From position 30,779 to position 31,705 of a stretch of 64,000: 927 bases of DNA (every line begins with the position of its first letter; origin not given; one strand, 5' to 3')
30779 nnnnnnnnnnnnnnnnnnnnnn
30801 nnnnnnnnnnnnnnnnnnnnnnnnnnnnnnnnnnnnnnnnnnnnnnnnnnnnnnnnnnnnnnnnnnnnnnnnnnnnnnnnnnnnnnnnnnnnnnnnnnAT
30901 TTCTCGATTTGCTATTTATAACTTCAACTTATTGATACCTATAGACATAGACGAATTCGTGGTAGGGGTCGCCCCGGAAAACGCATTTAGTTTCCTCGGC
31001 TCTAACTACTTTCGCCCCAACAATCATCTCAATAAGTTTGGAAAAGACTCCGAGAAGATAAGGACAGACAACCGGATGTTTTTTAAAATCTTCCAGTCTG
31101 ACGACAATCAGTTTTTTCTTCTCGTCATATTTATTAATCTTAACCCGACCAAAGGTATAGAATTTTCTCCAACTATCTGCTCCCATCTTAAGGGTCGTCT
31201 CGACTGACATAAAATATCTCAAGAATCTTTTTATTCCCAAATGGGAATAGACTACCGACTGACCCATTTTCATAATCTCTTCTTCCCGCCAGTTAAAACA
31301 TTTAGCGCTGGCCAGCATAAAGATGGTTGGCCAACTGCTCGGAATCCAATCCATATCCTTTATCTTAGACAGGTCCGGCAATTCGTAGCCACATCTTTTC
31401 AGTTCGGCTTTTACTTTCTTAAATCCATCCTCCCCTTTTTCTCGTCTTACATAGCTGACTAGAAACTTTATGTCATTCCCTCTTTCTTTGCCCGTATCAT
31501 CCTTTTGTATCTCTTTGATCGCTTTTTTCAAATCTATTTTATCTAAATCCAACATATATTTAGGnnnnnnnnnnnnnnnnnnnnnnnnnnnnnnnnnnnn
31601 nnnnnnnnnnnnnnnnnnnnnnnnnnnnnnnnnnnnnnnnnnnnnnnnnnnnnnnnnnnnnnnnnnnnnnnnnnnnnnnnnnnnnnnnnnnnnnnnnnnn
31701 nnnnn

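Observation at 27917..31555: Signalling operon: two tandem V4R-like paralogues, a cytoplasmic PAS histidine kinase and two stand-alone CheY receivers, with a DUF3048 protein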

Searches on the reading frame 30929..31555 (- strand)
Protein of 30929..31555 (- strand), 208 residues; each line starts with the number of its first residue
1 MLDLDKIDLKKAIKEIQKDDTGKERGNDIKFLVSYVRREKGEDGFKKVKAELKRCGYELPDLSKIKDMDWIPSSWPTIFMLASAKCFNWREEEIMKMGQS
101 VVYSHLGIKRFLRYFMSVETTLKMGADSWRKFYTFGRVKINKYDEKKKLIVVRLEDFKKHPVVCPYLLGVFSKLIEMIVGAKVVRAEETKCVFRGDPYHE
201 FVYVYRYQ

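Call 3: search_protein_families(library=pfam, proteins=[window:30929-31555:-], max_evalue=1)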
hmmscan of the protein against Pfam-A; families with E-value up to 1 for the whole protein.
window:30929-31555:- (208 aa): 1 family
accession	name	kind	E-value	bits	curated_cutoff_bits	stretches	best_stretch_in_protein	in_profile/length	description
PF02830.23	V4R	-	0.018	15.5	31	1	163-202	21-59/62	V4R domain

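Call 7: search_protein_families(library=ncbifam, proteins=[window:30929-31555:-], max_evalue=1)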
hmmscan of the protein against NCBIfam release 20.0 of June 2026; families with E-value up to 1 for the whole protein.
window:30929-31555:- (208 aa): 1 family
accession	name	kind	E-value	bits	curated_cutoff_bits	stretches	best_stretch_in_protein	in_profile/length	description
NF007542.0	PRK10157.1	subfamily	0.051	12.3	610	1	142-177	243-276/428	FAD-dependent oxidoreductase FixC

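Call 8: search_solved_structures(query=window:30929-31555:-, max_evalue=10)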
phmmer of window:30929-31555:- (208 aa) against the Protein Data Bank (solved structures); distinct sequences matched with E-value up to 10: 0.

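Call 10: find_homologous_proteins(query=window:30929-31555:-, max_evalue=0.001)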
Query window:30929-31555:- (208 aa): 17 proteins with E <= 0.001 among 199 candidates.
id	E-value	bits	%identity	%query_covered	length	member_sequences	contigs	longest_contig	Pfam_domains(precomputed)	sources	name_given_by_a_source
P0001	2.1e-133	460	99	99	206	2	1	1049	-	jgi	jgi:hypothetical protein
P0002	3.6e-79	283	59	99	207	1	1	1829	-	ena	-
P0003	3.9e-78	280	59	99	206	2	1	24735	-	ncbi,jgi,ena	-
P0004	1.0e-75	272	58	98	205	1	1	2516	-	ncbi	-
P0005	2.3e-75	271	58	98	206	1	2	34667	PF02830.24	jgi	-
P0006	1.1e-71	259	58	98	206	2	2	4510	-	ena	-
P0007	2.3e-66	241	54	98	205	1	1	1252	-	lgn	-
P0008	1.8e-65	238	50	99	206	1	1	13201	-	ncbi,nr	ncbi:MAG: hypothetical protein MUC28_01555 [Planctomycetes bacterium]|nr:hypothetical protein [Planc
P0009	2.5e-65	238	54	98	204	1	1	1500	-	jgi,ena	-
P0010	9.9e-65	236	50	98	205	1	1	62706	-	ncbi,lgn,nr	ncbi:MAG: hypothetical protein PHC85_02200 [Candidatus Pacebacteria bacterium]|nr:hypothetical prote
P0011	3.3e-64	234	56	97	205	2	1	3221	-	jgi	-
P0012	3.5e-55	205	45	99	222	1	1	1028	-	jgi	jgi:hypothetical protein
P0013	1.1e-54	203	45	98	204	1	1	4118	-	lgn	-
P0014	1.4e-51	193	42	97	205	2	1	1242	-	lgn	-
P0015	2.7e-51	192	41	99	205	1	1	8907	-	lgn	-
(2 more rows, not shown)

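Call 14: search_solved_structures(query=A2, max_evalue=10, show_alignments=3)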
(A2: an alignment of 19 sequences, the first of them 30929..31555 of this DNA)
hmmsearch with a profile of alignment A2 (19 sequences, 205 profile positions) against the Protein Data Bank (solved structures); distinct sequences matched with E-value up to 10: 1.
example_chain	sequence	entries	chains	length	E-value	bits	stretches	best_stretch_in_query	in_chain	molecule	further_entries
3fzg_A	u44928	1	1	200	0.057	16.6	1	65-157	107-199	16S rRNA methylase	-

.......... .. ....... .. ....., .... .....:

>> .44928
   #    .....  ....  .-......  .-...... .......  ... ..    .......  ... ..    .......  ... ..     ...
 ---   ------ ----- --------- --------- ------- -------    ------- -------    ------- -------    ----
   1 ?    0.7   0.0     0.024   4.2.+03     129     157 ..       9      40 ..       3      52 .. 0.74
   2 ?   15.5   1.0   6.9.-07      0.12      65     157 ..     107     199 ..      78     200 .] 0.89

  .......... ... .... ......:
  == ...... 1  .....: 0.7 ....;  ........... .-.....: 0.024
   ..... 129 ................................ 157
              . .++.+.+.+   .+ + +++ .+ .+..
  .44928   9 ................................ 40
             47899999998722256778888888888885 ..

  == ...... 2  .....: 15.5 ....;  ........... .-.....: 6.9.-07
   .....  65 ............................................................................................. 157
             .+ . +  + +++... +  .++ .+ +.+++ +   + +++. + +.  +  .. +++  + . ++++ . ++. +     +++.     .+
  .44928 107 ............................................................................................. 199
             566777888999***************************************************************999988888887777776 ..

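Call 15: find_related_loci(query=A2, collection=genome_contigs, flank=8000)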
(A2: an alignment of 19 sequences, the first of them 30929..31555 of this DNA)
Query A2 (208 aa) in genome_contigs; peptide patterns used: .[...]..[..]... (x = any residue, [..] = any of these).
58 stretches matched a pattern; 36 encode a relative of the query (tblastn E <= 1e-3); 36 distinct loci.
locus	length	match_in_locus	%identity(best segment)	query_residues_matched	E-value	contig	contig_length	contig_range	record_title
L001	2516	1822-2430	58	1-203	2e-82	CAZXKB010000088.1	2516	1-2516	MAG TPA_asm: uncultured Gammaproteobacteria bacterium isolate SRP185410_co1_438 genome assembly, contig: k141_1855845, w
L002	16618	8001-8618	51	1-206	5e-66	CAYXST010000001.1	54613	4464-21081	MAG TPA_asm: uncultured Candidatus Saccharibacteria bacterium isolate binchicken_co387_104 genome assembly, contig: NODE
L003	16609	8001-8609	46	1-202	2e-57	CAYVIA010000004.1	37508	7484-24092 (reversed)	MAG TPA_asm: uncultured Gammaproteobacteria bacterium isolate binchicken_co129_792 genome assembly, contig: NODE_2760_le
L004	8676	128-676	34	22-205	5e-38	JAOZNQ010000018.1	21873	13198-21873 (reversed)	MAG: bacterium isolate GMC4.concoct.256_sub GMC4_2128_length_21873_cov_8.014988, whole genome shotgun sequence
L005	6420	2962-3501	33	22-202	6e-38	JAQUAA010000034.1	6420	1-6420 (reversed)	MAG: Candidatus Paceibacterota bacterium isolate STC_73 NODE_32871_length_6420_cov_2.901001_Sandtown_C, whole genome sho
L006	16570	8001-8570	38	11-202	1e-39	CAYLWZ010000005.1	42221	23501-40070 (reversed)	MAG TPA_asm: uncultured Candidatus Saccharibacteria bacterium isolate binchicken_co262_119 genome assembly, contig: NODE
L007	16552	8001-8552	36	18-202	1e-36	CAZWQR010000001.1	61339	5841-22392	MAG TPA_asm: uncultured Candidatus Saccharibacteria bacterium isolate binchicken_co19_563 genome assembly, contig: NODE_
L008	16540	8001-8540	36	22-202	1e-36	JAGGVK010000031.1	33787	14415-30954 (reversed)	MAG: bacterium isolate AUK098 PB_MBMC_052_c_000000000029, whole genome shotgun sequence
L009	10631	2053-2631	39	12-202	1e-36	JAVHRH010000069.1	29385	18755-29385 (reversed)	MAG: Parcubacteria group bacterium isolate WB02no10_40_9 NODE_734_length_29385_cov_6.007978, whole genome shotgun sequen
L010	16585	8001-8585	35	1-202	2e-36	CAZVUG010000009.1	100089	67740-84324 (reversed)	MAG TPA_asm: uncultured Candidatus Saccharibacteria bacterium isolate SRP067234_co1_193 genome assembly, contig: k99_297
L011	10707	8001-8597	32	6-201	7e-35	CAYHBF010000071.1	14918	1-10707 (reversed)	MAG TPA_asm: uncultured Candidatus Saccharibacteria bacterium isolate ERP119294_co2_146 genome assembly, contig: k141_51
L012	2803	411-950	35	22-202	4e-35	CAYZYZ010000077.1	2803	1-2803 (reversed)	MAG TPA_asm: uncultured Candidatus Saccharibacteria bacterium isolate binchicken_co387_569 genome assembly, contig: NODE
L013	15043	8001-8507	35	33-202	4e-35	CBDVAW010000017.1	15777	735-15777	MAG TPA_asm: uncultured bacterium isolate SRR21487742_binner13_Refined_44 genome assembly, contig: ERZ26661670.1573, who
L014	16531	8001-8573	35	10-202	3e-35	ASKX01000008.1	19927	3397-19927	Candidatus Paceibacter normanii SCGC AAA255-P19 A255P19DRAFT_contig_5_1.8_C, whole genome shotgun sequence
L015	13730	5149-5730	32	8-202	1e-34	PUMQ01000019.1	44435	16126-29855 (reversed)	MAG: Candidatus Nealsonbacteria bacterium isolate B1Sed10_223R1 B1-Sed10-C499, whole genome shotgun sequence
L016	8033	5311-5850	35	22-202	4e-34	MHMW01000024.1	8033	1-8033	MAG: Candidatus Portnoybacteria bacterium RBG_19FT_COMBO_36_7 RBG_13_scaffold_7216, whole genome shotgun sequence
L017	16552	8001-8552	33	22-206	1e-33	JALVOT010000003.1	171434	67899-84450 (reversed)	MAG: candidate division WOR-3 bacterium isolate A3_metabat1_scaf2bin.006 A3_NODE_15_length_171434_cov_74.790166, whole g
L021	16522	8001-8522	34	35-208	8e-33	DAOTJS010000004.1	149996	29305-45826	MAG TPA_asm: Candidatus Neomarinimicrobiota bacterium isolate AMR_MDS_2993 NODE_73_length_149996_cov_29.220560, whole ge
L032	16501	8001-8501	28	35-202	3e-27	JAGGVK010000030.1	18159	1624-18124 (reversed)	MAG: bacterium isolate AUK098 PB_MBMC_052_c_000000000028, whole genome shotgun sequence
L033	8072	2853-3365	33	33-205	3e-26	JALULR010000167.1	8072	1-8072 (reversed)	MAG: DHVE2 group archaeon isolate S145_maxbin2_scaf2bin.063_VB S145_NODE_4337_length_8072_cov_1.474135, whole genome sho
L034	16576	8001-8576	32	10-205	1e-24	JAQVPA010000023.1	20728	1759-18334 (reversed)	MAG: Candidatus Margulisiibacteriota bacterium isolate STF1_193 NODE_6237_length_20728_cov_3.432940_Sandtown_F1, whole g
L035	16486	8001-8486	31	35-201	9e-25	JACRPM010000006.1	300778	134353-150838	MAG: Candidatus Saganbacteria bacterium isolate NC_groundwater_1987_Pr3_S-0.2um_52_14 scaffold_12389, whole genome shotg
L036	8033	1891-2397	29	33-205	5e-23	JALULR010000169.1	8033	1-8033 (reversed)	MAG: DHVE2 group archaeon isolate S145_maxbin2_scaf2bin.063_VB S145_NODE_4374_length_8033_cov_1.715785, whole genome sho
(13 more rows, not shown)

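Call 21: predict_structure(alignment_id=A2)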
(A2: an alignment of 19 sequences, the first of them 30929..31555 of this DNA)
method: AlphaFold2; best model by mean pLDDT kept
length: 208 residues; sequences in the alignment: 19
mean_pLDDT: 91.0   pTM: 0.87
mean pLDDT of the five models: 91.0, 91.0, 90.2, 90.0, 89.0
residues with pLDDT >= 90: 165; 70-90: 27; 50-70: 16; < 50: 0
segments of 3 or more residues with pLDDT < 50: none
pLDDT, mean of each block of 10 residues (from residue 1): 80 92 94 96 97 95 94 96 94 93 60 75 91 95 95 96 95 90 93 96 92
secondary structure, 60 per line:
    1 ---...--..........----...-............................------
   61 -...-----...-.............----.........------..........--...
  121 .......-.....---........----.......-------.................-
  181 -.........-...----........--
elements in order: H9-18 E23-25 H27-54 E70-72 H74-86 H91-99 H106-115 H118-127 H129-132 E137-144 E149-155 H163-179 E182-190 E199-206

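Call 27: fold_search(model_id=the predicted structure, library=pdb)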
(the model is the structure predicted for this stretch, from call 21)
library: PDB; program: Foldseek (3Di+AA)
matches with E <= 10: 433; with E <= 0.001: 66
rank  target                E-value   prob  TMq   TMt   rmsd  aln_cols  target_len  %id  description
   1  3tf8_B                3.6e-07  1.00  0.66  0.73   3.9       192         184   17  Crystal structure of an H-NOX protein from Nostoc sp. PCC 7120 (released 2011-11-09)
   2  2o09_A                5.1e-07  1.00  0.66  0.74   3.8       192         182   17  Crystal structure of the H-NOX domain from Nostoc sp. PCC 7120 (released 2007-01-30)
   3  3tff_A                6.5e-07  1.00  0.63  0.70   4.6       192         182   16  Crystal structure of an H-NOX protein from Nostoc sp. PCC 7120, L67W mutant (released 2011-11-09)
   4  3tf8_A                7.7e-07  1.00  0.63  0.70   4.6       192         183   16  Crystal structure of an H-NOX protein from Nostoc sp. PCC 7120 (released 2011-11-09)
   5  3tfd_B                9.2e-07  1.00  0.63  0.71   4.6       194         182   15  Crystal structure of an H-NOX protein from Nostoc sp. PCC 7120, L66W mutant (released 2011-11-09)
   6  6mx5                  9.8e-07  1.00  0.63  0.68   4.7       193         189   16  Crystal structure of H-NOX protein from Nostoc sp. (released 2018-11-07)
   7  6jt2_B                9.8e-07  1.00  0.62  0.25   4.5       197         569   15  Structure of human soluble guanylate cyclase in the NO activated state (released 2019-09-04)
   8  4iae_A                1.0e-06  1.00  0.64  0.72   4.1       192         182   15  Crystal structure of BAY 60-2770 bound to nostoc H-NOX domain (released 2013-11-20)
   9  3tfg_B                1.3e-06  1.00  0.66  0.74   3.8       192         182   16  Crystal structure of an H-NOX protein from Nostoc sp. PCC 7120, L66W/L67W double mutant (released 2011-11-09)
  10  8hbe_B                1.4e-06  1.00  0.60  0.25   4.8       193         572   14  Structure of human soluble guanylate cyclase in the inactive state at 3.1 angstrom (released 2023-04-19)
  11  6dxi                  1.6e-06  1.00  0.62  0.67   4.7       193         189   16  Crystal structure of H-NOX protein from Nostoc sp V52W/L67W double-mutant. (released 2018-07-11)
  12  3tfg_A                1.9e-06  1.00  0.65  0.73   3.9       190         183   16  Crystal structure of an H-NOX protein from Nostoc sp. PCC 7120, L66W/L67W double mutant (released 2011-11-09)
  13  3tfd_A                2.5e-06  1.00  0.66  0.73   3.9       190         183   16  Crystal structure of an H-NOX protein from Nostoc sp. PCC 7120, L66W mutant (released 2011-11-09)
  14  6jt0_B                2.5e-06  1.00  0.62  0.25   4.7       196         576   15  Structure of human soluble guanylate cyclase in the unliganded state (released 2019-08-28)
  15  8hbf_B                2.7e-06  1.00  0.65  0.26   4.1       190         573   15  Structure of human soluble guanylate cyclase in the NO+Rio state at 3.1 angstrom (released 2023-04-19)
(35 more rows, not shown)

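Call 32: find_encoding_contigs(protein=P0001, flank=5000, max_places=4)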
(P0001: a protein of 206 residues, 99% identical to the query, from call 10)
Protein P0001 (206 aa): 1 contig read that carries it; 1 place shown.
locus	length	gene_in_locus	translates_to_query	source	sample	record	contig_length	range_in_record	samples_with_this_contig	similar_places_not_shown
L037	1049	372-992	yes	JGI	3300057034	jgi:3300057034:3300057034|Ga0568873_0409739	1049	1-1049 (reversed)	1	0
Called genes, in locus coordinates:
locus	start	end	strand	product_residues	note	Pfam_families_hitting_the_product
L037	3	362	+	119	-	?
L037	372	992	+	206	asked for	-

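Call 33: search_protein_representatives(alignment_id=A2)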
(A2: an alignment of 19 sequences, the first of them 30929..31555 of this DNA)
Query: 19 sequences, 205 profile positions. Proteins with E-value up to 0.001 (for the whole library): 842; up to 1e-10: 463; up to 1e-30: 244. The best 150 are listed.
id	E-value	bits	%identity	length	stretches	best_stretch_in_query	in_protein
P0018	1.3e-102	358.3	-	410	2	5-205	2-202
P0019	1.4e-97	341.9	-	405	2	11-204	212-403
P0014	1.7e-85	302.4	-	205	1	1-205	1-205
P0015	1.4e-83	296.2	-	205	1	1-204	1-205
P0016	4.6e-80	284.7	-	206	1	1-204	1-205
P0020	9.5e-75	267.4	-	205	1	1-205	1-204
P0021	2.0e-73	263.1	-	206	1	1-203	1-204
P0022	8.7e-72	257.7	-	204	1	1-204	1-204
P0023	1.7e-69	250.2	-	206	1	2-205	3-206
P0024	1.0e-67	244.4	-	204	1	1-204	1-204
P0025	6.9e-67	241.7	-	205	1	1-204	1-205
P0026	5.9e-64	232.1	-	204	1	1-205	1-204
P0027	3.5e-63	229.6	-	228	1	1-204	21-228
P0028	1.3e-61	224.5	-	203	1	6-205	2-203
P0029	1.4e-60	221.0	-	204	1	1-204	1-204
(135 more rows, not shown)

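Call 36: search_protein_families(library=pfam, alignment_id=A3, max_evalue=0.1)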
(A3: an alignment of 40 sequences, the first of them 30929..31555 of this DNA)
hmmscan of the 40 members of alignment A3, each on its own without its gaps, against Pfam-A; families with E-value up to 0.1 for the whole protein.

A. member 1, window:30929-31555:- (208 aa): 1 family
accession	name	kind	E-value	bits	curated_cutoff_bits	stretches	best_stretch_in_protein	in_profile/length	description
PF02830.23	V4R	-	0.018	15.5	31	1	163-202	21-59/62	V4R domain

B. families by the number of members that match (of 40 scanned): 16 families
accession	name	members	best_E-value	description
PF02830.23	V4R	30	1.7e-06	V4R domain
PF12585.13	DUF3759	1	0.005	Protein of unknown function (DUF3759)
PF22746.1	SHOCT-like_DUF2089-C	1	0.012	SHOCT-like domain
PF03086.20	DUF240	1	0.034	Domain of unknown function (DUF240)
PF07700.20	HNOB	1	0.035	Haem-NO-binding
PF02186.21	TFIIE_beta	1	0.044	TFIIE beta subunit core domain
PF19984.4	DUF6420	1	0.044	Family of unknown function (DUF6420)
PF21086.3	ACT_PSP_2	1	0.045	ACT domain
PF24486.1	DUF7583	1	0.056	Domain of unknown function (DUF7583)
PF01467.32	CTP_transf_like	1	0.06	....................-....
PF22979.2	HTH_69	1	0.073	Winged helix-turn-helix domain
PF04557.20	tRNA_synt_1c_R2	1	0.083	Glutaminyl-tRNA synthetase, non-specific RNA binding region part 2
PF03822.20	NAF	1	0.083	NAF domain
PF06460.18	CoV_Methyltr_2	1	0.084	Coronavirus 2'-O-methyltransferase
PF05973.20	Gp49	1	0.093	Phage derived protein Gp49-like (DUF891)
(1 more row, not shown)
